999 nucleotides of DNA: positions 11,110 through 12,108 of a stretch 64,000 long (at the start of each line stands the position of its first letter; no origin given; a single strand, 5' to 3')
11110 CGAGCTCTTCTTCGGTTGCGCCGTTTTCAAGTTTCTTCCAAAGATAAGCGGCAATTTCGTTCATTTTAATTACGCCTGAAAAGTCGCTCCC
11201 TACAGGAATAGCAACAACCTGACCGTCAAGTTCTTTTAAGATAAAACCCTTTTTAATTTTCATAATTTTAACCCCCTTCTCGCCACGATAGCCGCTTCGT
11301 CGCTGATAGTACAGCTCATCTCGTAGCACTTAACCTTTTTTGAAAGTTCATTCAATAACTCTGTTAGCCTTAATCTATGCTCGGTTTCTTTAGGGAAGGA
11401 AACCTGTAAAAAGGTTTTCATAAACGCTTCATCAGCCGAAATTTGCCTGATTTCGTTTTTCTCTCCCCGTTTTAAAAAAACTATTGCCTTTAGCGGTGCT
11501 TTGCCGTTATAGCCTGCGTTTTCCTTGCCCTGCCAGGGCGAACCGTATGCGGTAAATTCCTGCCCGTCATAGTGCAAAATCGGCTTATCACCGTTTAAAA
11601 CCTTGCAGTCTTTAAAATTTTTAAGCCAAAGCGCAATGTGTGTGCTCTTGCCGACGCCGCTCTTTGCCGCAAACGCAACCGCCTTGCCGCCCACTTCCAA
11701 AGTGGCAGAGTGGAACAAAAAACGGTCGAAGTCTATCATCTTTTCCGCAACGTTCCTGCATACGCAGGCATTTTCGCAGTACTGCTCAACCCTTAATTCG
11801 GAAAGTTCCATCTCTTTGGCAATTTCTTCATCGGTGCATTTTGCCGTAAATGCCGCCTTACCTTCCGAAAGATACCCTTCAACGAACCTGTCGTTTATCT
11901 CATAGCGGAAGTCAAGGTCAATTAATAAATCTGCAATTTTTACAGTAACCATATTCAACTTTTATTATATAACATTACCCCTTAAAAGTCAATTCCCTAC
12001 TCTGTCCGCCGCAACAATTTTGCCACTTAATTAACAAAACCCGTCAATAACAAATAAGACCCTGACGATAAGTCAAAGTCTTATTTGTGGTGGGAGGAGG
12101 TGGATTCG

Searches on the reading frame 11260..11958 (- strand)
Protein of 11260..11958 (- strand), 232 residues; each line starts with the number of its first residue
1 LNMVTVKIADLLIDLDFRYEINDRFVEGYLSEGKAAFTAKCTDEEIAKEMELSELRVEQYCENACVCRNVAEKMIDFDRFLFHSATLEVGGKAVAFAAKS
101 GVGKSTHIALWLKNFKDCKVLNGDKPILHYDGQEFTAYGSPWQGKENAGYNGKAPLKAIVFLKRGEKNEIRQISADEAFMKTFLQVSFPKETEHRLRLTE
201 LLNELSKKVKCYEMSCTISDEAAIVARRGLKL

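Call 5: search_protein_families(library=pfam, proteins=[window:11260-11958:-], max_evalue=0.01)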
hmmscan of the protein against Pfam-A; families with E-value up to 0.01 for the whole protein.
window:11260-11958:- (232 aa): 0 families

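Call 6: search_protein_families(library=ncbifam, proteins=[window:11260-11958:-], max_evalue=0.01)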
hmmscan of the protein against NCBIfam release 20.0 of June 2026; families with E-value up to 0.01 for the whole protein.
window:11260-11958:- (232 aa): 3 families
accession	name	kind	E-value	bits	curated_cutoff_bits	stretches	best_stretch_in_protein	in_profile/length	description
TIGR04352.1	HprK_rel_A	equivalog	2.5e-05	23.5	200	1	79-109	96-126/280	HprK-related kinase A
TIGR04249.1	SCM_chp_ScmC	equivalog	0.00018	21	125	1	81-219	127-268/292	SynChlorMet cassette protein ScmC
TIGR04355.1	HprK_rel_B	hypoth_equivalog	0.00025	20.3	200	1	72-155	137-218/351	HprK-related kinase B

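Call 14: find_homologous_proteins(query=window:11260-11958:-, max_evalue=0.001)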
Query window:11260-11958:- (232 aa): 448 proteins with E <= 0.001 among 1655 candidates; the best 120 are listed.
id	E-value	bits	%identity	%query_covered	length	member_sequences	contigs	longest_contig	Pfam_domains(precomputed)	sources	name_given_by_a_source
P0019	8.3e-138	475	90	99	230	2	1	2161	PF27840.1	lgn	-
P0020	2.8e-128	444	84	99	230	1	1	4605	PF27840.1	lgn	-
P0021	6.5e-124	429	78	100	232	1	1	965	PF27840.1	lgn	-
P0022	8.2e-124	429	82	99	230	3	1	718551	PF27840.1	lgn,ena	-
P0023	2.4e-123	428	80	99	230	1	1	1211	PF27840.1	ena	-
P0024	7.2e-122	423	80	99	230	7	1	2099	PF27840.1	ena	-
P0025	4.1e-120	417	78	99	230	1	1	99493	PF27840.1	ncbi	ncbi:MAG: hypothetical protein ACI4MQ_04155 [Candidatus Coproplasma sp.]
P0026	1.1e-119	416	78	99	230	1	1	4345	PF27840.1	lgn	-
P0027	1.6e-119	415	78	99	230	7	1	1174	PF27840.1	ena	-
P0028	2.5e-111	388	71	99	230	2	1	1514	PF27840.1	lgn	-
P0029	1.1e-109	383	71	99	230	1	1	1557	PF27840.1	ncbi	ncbi:MAG: hypothetical protein ACI4MC_04380 [Candidatus Coproplasma sp.]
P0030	3.7e-107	375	68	99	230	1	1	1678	PF27840.1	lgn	-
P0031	4.0e-101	355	66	99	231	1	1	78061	PF27840.1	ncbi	ncbi:MAG: hypothetical protein ACI4MS_02325 [Candidatus Coproplasma sp.]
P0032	8.4e-99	347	65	99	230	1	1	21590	PF27840.1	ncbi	ncbi:MAG: hypothetical protein ACI4MH_06275 [Candidatus Coproplasma sp.]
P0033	2.3e-97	343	63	99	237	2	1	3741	PF27840.1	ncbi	-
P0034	5.7e-93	328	62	97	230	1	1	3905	PF27840.1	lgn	-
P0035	3.4e-91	322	64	93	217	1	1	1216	PF27840.1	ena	-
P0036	4.6e-75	270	52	99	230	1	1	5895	PF27840.1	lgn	-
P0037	9.4e-56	207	46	95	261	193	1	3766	PF27840.1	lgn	-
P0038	3.4e-55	205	46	99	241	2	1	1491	PF27840.1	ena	-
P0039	9.3e-55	203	47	93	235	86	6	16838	PF27840.1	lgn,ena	-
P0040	9.4e-55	203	45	99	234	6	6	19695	PF27840.1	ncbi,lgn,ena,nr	ncbi:MAG: hypothetical protein J6V42_01870 [Clostridia bacterium]|nr:hypothetical protein [Clostridi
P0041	1.1e-53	200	45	94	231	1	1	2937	PF27840.1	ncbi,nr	ncbi:MAG: hypothetical protein IJS67_01005 [Clostridia bacterium]|nr:hypothetical protein [Clostridi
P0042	1.5e-53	199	43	98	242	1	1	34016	PF27840.1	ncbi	-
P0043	5.6e-53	197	47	98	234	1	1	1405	PF27840.1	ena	-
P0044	8.1e-53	197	46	93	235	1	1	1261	PF27840.1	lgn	-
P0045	1.3e-52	196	44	99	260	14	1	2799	PF27840.1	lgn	-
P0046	5.2e-52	194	43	93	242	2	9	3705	PF27840.1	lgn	-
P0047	5.4e-52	194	46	99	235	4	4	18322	PF27840.1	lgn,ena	-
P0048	9.7e-52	193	43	99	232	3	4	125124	PF27840.1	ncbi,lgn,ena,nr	ncbi:MAG: hypothetical protein J5885_01185 [Clostridia bacterium]|nr:hypothetical protein [Clostridi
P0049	1.5e-51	193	44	99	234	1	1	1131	PF27840.1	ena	-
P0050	2.0e-51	192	42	99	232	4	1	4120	PF27840.1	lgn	-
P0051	3.4e-51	192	43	99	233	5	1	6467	PF27840.1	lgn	-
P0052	3.8e-51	191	45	97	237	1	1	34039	PF27840.1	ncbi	-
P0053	4.9e-51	191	46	98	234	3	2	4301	PF27840.1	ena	-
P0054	5.2e-51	191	48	90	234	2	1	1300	PF27840.1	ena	-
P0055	5.9e-51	191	42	99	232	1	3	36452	PF27840.1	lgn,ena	-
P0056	8.2e-51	190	42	98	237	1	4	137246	PF27840.1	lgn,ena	-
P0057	2.8e-50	189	44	96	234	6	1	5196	PF27840.1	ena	-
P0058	2.9e-50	189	45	99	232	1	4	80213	PF27840.1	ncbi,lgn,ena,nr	ncbi:MAG: hypothetical protein IKC31_04205 [Clostridia bacterium]|nr:hypothetical protein [Clostridi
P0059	3.3e-50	188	44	95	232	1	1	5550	PF27840.1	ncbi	-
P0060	4.2e-50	188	45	98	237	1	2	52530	PF27840.1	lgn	-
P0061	4.8e-50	188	43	98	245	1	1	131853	PF27840.1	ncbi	-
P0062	6.2e-50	188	44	93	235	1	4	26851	PF27840.1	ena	-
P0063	6.6e-50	187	43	99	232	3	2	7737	PF27840.1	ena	-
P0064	7.1e-50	187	43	97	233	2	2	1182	PF27840.1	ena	-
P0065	7.6e-50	187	44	95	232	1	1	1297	PF27840.1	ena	-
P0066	1.1e-49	187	44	99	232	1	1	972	PF27840.1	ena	-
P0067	1.2e-49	187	45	99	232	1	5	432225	PF27840.1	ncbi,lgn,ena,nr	ncbi:MAG: hypothetical protein IKB75_02195 [Clostridia bacterium]|nr:hypothetical protein [Clostridi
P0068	1.3e-49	186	42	93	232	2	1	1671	PF27840.1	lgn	-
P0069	1.6e-49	186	44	99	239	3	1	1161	PF27840.1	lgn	-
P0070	2.0e-49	186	42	99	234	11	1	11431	PF27840.1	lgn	-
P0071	2.0e-49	186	45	97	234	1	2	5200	PF27840.1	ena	-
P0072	2.3e-49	186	45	97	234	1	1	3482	PF27840.1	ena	-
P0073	2.4e-49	186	42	97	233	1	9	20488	PF27840.1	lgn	-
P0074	2.5e-49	186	44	97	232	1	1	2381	PF27840.1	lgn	-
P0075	2.6e-49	185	43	99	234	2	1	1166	PF27840.1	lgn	-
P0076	2.6e-49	185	41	99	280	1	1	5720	PF27840.1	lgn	-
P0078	3.0e-49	185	42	98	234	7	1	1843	PF27840.1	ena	-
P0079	3.2e-49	185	42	98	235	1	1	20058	PF27840.1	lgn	-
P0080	3.7e-49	185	41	97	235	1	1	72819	PF27840.1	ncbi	-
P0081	3.9e-49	185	42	99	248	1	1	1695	PF27840.1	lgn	-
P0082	4.0e-49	185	43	99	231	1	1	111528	PF27840.1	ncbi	-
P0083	5.1e-49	185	42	99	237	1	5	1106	PF27840.1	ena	-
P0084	9.4e-49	184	43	99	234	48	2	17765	PF27840.1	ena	-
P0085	1.1e-48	183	43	97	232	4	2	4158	PF27840.1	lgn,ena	-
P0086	1.1e-48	183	43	95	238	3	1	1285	PF27840.1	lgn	-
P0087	1.4e-48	183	42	99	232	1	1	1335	PF27840.1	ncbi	-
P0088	1.4e-48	183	42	97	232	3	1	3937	PF27840.1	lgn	-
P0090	1.6e-48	183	44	99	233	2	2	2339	PF27840.1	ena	-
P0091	1.7e-48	183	44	99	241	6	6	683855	PF27840.1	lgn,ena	-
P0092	2.5e-48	182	44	99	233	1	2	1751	PF27840.1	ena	-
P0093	2.6e-48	182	44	99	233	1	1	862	PF27840.1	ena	-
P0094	2.9e-48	182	42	99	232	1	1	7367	PF27840.1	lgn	-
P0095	2.9e-48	182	44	99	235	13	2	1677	PF27840.1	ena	-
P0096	3.5e-48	182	40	99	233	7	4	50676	PF27840.1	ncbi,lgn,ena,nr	ncbi:MAG: hypothetical protein IJW29_07465 [Clostridia bacterium]|nr:hypothetical protein [Clostridi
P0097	3.5e-48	182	44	99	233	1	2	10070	PF27840.1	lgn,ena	-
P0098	3.6e-48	182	44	99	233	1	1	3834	PF27840.1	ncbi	-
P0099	4.1e-48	182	42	99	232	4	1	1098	PF27840.1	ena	-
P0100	4.3e-48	182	43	99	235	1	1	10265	PF27840.1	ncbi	-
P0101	4.4e-48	181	45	97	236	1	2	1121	PF27840.1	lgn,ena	-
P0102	4.9e-48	181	43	96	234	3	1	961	PF27840.1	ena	-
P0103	5.0e-48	181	43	99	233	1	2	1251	PF27840.1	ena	-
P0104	5.2e-48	181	44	99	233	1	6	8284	PF27840.1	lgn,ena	-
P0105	5.3e-48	181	42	98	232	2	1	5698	PF27840.1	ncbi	-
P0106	5.7e-48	181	44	99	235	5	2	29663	PF27840.1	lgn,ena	-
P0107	5.9e-48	181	41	99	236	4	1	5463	PF27840.1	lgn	-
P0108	6.2e-48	181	41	99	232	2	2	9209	PF27840.1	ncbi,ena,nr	ncbi:MAG: hypothetical protein IJW92_01890 [Clostridia bacterium]|nr:hypothetical protein [Clostridi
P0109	6.3e-48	181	41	99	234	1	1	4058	PF27840.1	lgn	-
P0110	6.6e-48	181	42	99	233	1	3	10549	PF27840.1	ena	-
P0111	6.7e-48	181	43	99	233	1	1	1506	PF27840.1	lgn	-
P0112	6.8e-48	181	44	97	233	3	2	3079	PF27840.1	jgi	-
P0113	6.8e-48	181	42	94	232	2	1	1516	PF27840.1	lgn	-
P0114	7.2e-48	181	42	97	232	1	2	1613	PF27840.1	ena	-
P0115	7.9e-48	181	43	99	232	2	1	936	PF27840.1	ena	-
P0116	8.4e-48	181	43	97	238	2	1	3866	PF27840.1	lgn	-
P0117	9.2e-48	180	44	99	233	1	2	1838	PF27840.1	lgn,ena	-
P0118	9.4e-48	180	42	97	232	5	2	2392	PF27840.1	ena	-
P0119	9.5e-48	180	43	97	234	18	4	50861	PF27840.1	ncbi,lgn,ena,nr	ncbi:MAG: hypothetical protein IJW50_11250 [Clostridia bacterium]|nr:hypothetical protein [Clostridi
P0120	1.1e-47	180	44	95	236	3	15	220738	PF27840.1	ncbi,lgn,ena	-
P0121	1.1e-47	180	42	99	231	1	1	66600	PF27840.1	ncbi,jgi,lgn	jgi:hypothetical protein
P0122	1.1e-47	180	42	99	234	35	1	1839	PF27840.1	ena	-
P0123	1.1e-47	180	43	99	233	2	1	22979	PF27840.1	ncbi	-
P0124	1.3e-47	180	42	99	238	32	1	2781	PF27840.1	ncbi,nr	ncbi:MAG: hypothetical protein IKC59_02490 [Clostridia bacterium]|nr:hypothetical protein [Clostridi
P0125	1.3e-47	180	43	99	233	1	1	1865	PF27840.1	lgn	-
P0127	1.4e-47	180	43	97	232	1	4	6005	PF27840.1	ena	-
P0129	2.3e-47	179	43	95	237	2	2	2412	PF27840.1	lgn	-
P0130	2.7e-47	179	41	97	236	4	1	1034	PF27840.1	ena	-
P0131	3.2e-47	179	43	99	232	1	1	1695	PF27840.1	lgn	-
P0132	3.3e-47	179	42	99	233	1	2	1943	PF27840.1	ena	-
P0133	3.4e-47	179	43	94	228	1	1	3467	PF27840.1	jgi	jgi:hypothetical protein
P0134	3.4e-47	179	41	99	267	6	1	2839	PF27840.1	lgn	-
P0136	3.6e-47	178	43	97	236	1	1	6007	PF27840.1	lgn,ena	-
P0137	4.1e-47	178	42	99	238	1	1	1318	PF27840.1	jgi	jgi:hypothetical protein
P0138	4.5e-47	178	42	99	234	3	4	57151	PF27840.1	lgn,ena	-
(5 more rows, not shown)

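Call 16: find_related_loci(query=A2, collection=genome_contigs, flank=10000)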
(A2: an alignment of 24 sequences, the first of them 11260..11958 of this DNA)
Query A2 (232 aa) in genome_contigs; peptide patterns used: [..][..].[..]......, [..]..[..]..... (x = any residue, [..] = any of these).
600 stretches matched a pattern (row limit reached: there are more); 595 encode a relative of the query (tblastn E <= 1e-3); the best 80 are kept; 80 distinct loci.
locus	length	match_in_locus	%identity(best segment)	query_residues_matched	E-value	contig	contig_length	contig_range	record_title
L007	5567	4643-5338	43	2-230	1e-58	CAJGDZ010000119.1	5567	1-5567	MAG: uncultured Clostridia bacterium isolate MAG52 genome assembly, contig: k141_8468751_length_5567_cov_8.0000, whole g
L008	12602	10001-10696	43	2-230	1e-58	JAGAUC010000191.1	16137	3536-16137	MAG: Clostridia bacterium isolate RGIG8775 Water_deer_Colon.Co__c798325, whole genome shotgun sequence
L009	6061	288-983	43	2-231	3e-58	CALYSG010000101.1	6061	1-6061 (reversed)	MAG: uncultured Clostridia bacterium isolate SRR7188232_bin.23_metaWRAP_v1.3_MAG genome assembly, contig: ERZ9280833.923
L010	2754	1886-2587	44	3-231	9e-57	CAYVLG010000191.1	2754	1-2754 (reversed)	MAG TPA_asm: uncultured Lachnospiraceae bacterium isolate SRP225648_co1_110 genome assembly, contig: NODE_93753_length_2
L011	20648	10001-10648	43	7-219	3e-55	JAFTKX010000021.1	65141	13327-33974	MAG: Clostridia bacterium isolate RGIG3912 Roe_deer_Cecum-2__c163768, whole genome shotgun sequence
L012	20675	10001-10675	40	7-230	9e-55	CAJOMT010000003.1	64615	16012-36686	uncultured Clostridia bacterium isolate Reindeer_2_mag_74 genome assembly, contig: scaffold_634, whole genome shotgun se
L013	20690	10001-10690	42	3-231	3e-54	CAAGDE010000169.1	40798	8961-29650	MAG TPA_asm: Clostridia bacterium, isolate HGM12690, WGS project CAAGDE010000000 data, contig: SRS476144_126_k119_293229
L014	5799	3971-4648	43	2-226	3e-54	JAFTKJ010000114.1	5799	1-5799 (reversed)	MAG: Clostridia bacterium isolate RGIG3898 Roe_deer_Cecum-2__c650105, whole genome shotgun sequence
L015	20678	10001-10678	43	2-226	3e-54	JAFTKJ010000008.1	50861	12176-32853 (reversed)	MAG: Clostridia bacterium isolate RGIG3898 Roe_deer_Cecum-2__c558, whole genome shotgun sequence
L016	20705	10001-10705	40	3-232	2e-53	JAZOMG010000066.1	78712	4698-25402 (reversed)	MAG: Eubacteriales bacterium isolate T1900045650_YK20190344.MAGScoT_cleanbin_000004 SGB_8193_k141_555609, whole genome s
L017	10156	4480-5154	42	3-226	8e-53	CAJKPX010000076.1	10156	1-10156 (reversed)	MAG TPA_asm: uncultured Clostridiales bacterium isolate ERR321560-bin.25 genome assembly, contig: NODE_4701_length_10156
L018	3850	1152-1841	41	3-231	5e-53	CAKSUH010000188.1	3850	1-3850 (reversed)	MAG: uncultured Eubacteriales bacterium isolate REFINED_METABAT215_TOP10_CONTIGS_1500_ASSEMBLY_K77_MERGED__Hadza_PheChl_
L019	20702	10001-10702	41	2-231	1e-52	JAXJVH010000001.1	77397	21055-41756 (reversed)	MAG: Acutalibacteraceae bacterium isolate DOME_MAG_559 559_C0109_k141_3314, whole genome shotgun sequence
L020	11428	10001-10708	38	2-231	8e-52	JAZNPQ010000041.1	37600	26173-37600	MAG: Eubacteriales bacterium isolate T1900044833_TS20190299.MAGScoT_cleanbin_000036 SGB_2904_k141_2370889, whole genome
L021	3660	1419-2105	40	6-231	5e-52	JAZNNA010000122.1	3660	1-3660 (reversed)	MAG: Eubacteriales bacterium isolate T1900044659_TS20190125.MAGScoT_cleanbin_000026 SGB_1500_k141_1333938, whole genome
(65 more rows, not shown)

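Call 29: search_solved_structures(query=A2, max_evalue=1)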
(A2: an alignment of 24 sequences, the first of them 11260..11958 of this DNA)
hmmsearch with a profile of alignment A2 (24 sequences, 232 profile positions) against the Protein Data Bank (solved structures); distinct sequences matched with E-value up to 1: 37.
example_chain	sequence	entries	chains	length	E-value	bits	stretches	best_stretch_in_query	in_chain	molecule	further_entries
8sa0_A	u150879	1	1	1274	0.032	16.9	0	88-130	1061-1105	ATP-dependent translocase ABCB1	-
8gmg_A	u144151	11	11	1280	0.032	16.8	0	88-130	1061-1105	ATP-dependent translocase ABCB1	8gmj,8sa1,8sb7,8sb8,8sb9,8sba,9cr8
6qex_A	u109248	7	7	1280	0.032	16.8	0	88-130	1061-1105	Multidrug resistance protein 1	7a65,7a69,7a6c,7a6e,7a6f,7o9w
6c0v_A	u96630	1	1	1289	0.033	16.8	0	88-130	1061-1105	Multidrug resistance protein 1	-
8y6h_A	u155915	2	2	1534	0.048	16.3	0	88-130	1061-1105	ATP-dependent translocase ABCB1,mNeonGreen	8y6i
9oe1_A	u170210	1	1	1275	0.091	15.4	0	88-113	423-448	ATP-binding cassette, sub-family B (MDR/TAP), member 4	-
9ody_A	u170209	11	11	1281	0.092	15.3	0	88-113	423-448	ATP-binding cassette, sub-family B (MDR/TAP), member 4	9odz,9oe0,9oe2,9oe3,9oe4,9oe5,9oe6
1ii2_A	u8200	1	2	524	0.098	15.3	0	69-108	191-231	PHOSPHOENOLPYRUVATE CARBOXYKINASE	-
6s7p_A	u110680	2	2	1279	0.21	14.2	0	89-115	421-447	Phosphatidylcholine translocator ABCB4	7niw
7niu_A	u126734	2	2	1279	0.21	14.2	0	89-115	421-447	Isoform 2 of Phosphatidylcholine translocator ABCB4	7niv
9nfi_A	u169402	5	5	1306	0.24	14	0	88-113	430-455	Permeability Glycoprotein (P-gp)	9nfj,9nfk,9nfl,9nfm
5ko2_A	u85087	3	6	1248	0.24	14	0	89-114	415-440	Multidrug resistance protein 1A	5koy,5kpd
6ujt_A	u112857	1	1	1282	0.26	13.9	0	89-114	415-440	ATP-dependent translocase ABCB1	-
6ujp_A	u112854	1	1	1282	0.26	13.9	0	89-114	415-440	ATP-dependent translocase ABCB1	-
6ujw_A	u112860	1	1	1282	0.26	13.9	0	89-114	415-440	ATP-dependent translocase ABCB1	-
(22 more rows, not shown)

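Call 84: predict_structure(alignment_id=A2)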
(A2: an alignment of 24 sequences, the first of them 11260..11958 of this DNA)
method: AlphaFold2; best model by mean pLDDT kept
length: 232 residues; sequences in the alignment: 24
mean_pLDDT: 95.5   pTM: 0.91
mean pLDDT of the five models: 95.5, 95.3, 94.7, 94.7, 94.3
residues with pLDDT >= 90: 216; 70-90: 15; 50-70: 1; < 50: 0
segments of 3 or more residues with pLDDT < 50: none
pLDDT, mean of each block of 10 residues (from residue 1): 92 97 94 97 96 93 96 98 97 95 90 96 97 98 89 98 95 98 95 97 98 95 96 87
secondary structure, 60 per line:
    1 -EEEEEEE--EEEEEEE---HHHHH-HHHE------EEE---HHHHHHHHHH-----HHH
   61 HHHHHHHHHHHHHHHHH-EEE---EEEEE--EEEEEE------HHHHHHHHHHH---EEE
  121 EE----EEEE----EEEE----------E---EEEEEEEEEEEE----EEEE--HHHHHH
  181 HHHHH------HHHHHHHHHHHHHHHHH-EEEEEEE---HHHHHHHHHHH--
elements in order: E2-8 E11-17 H21-25 E37-39 H43-52 H58-77 E79-81 E85-89 E92-97 H104-114 E118-122 E127-130 E135-138 E153-164 E169-172 H175-185 H192-208 E210-216 H220-230

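Call 88: fold_search(model_id=the predicted structure, library=pdb)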
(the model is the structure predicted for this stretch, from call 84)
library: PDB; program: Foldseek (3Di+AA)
matches with E <= 10: 503; with E <= 0.001: 93
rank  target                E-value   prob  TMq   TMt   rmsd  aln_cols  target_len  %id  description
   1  1kkm_A                4.7e-07  1.00  0.36  0.45   9.7       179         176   12  L.casei HprK/P in complex with B.subtilis P-Ser-HPr (released 2002-08-28)
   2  1kkl_B                6.0e-07  1.00  0.30  0.41  13.2       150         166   17  L.casei HprK/P in complex with B.subtilis HPr (released 2002-08-28)
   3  6com                  1.1e-06  1.00  0.51  0.26   9.3       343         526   12  2.3A crystal structure of E. coli phosphoenolpyruvate carboxykinase mutant Asp269Asn (released 2018-04-04)
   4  1kkm_B                1.2e-06  1.00  0.35  0.45   9.7       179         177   13  L.casei HprK/P in complex with B.subtilis P-Ser-HPr (released 2002-08-28)
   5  1kkl_A                1.2e-06  1.00  0.30  0.41  13.3       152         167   17  L.casei HprK/P in complex with B.subtilis HPr (released 2002-08-28)
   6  1kkl_C                2.0e-06  1.00  0.32  0.42  12.5       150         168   18  L.casei HprK/P in complex with B.subtilis HPr (released 2002-08-28)
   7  9a4u_A                2.4e-06  1.00  0.56  0.28   9.1       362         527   12  Integrative model of PCKA-QOX2 by crosslinking MS and deep learning (released 2024-09-18)
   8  2qmh_B                2.7e-06  1.00  0.36  0.44   9.5       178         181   12  structure of V267F mutant HprK/P (released 2007-09-18)
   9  1jb1                  2.7e-06  1.00  0.32  0.45  12.5       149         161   17  Lactobacillus casei HprK/P Bound to Phosphate (released 2001-08-08)
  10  2pxz                  3.3e-06  1.00  0.54  0.28   8.8       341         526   12  E. coli phosphoenolpyruvate carboxykinase (PEPCK) complexed with ATP, Mg2+, Mn2+, carbon dioxide and oxaloacetate (released 2008-04-22)
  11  2qmh_H                3.7e-06  1.00  0.36  0.45   7.0       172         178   13  structure of V267F mutant HprK/P (released 2007-09-18)
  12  6asn                  3.9e-06  1.00  0.56  0.28   8.3       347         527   11  E. coli phosphoenolpyruvate carboxykinase K212I F216V mutant bound to methanesulfonate (released 2018-08-29)
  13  2qmh_J                5.0e-06  1.00  0.35  0.44   8.9       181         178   13  structure of V267F mutant HprK/P (released 2007-09-18)
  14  1kkm_C                5.0e-06  1.00  0.35  0.44   9.8       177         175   12  L.casei HprK/P in complex with B.subtilis P-Ser-HPr (released 2002-08-28)
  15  1aq2                  5.3e-06  1.00  0.56  0.28   8.0       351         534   12  PHOSPHOENOLPYRUVATE CARBOXYKINASE (released 1998-10-14)
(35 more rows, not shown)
